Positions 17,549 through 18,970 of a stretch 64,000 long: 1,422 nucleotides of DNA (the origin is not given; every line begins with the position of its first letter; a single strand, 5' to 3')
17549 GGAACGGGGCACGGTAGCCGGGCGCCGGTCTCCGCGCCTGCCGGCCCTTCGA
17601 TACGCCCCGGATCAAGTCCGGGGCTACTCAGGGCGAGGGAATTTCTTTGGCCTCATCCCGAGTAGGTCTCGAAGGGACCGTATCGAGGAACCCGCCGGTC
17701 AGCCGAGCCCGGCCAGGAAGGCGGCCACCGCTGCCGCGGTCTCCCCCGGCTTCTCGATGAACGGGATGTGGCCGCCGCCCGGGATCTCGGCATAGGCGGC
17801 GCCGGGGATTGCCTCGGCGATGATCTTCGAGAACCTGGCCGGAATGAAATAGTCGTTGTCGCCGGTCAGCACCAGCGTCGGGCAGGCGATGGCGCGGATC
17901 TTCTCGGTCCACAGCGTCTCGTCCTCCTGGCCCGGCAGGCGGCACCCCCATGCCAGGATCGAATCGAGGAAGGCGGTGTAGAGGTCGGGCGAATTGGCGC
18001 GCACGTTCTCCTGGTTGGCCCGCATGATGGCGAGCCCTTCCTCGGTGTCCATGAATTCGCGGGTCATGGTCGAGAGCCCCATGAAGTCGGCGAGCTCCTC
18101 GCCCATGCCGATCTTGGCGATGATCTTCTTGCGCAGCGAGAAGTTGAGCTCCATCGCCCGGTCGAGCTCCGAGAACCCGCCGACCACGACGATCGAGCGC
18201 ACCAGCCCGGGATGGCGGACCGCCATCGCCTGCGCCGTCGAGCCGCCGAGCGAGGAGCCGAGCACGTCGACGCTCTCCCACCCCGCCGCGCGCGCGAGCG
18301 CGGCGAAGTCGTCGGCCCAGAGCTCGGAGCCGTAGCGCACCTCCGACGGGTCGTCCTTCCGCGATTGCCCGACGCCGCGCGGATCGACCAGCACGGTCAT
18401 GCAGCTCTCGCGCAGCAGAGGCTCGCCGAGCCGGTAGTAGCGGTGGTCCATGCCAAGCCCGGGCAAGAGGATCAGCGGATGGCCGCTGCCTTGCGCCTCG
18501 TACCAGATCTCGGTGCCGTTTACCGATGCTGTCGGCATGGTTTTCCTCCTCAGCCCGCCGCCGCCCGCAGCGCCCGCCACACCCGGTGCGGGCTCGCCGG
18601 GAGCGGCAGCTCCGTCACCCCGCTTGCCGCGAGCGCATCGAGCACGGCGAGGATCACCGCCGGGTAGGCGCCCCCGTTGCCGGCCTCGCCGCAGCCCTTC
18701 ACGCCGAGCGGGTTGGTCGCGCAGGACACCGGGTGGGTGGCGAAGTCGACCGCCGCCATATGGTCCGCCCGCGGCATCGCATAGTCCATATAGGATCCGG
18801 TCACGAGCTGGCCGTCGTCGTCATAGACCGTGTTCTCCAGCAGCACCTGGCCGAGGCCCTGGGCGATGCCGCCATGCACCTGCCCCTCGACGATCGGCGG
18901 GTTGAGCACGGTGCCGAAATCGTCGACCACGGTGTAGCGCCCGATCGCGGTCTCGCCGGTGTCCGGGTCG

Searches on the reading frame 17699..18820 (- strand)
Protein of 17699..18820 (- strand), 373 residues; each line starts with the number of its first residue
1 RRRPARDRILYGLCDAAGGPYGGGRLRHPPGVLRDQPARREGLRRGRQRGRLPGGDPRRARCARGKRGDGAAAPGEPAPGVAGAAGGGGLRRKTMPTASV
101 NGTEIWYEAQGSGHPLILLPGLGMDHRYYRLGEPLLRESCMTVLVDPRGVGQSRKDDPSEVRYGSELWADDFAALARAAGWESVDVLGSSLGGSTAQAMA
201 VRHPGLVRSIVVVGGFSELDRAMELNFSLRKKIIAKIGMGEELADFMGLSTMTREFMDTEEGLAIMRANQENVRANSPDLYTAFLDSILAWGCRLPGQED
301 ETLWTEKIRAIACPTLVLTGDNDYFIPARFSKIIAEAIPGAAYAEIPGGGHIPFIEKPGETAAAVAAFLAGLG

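Call 37: search_protein_families(library=pfam, proteins=[window:17699-18820:-], max_evalue=0.00001)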
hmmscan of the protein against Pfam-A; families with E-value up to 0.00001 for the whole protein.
window:17699-18820:- (373 aa): 3 families
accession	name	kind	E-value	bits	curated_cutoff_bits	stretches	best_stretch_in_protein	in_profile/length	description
PF00561.26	Abhydrolase_1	-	1.6e-22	80.8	25.8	1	115-224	2-114/245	alpha/beta hydrolase fold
PF12697.13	Abhydrolase_6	-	6e-17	63.5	26.3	1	116-364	1-217/217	Alpha/beta hydrolase family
PF12146.15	Hydrolase_4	-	1.6e-09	37.9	27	1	126-357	18-238/239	Serine aminopeptidase, S33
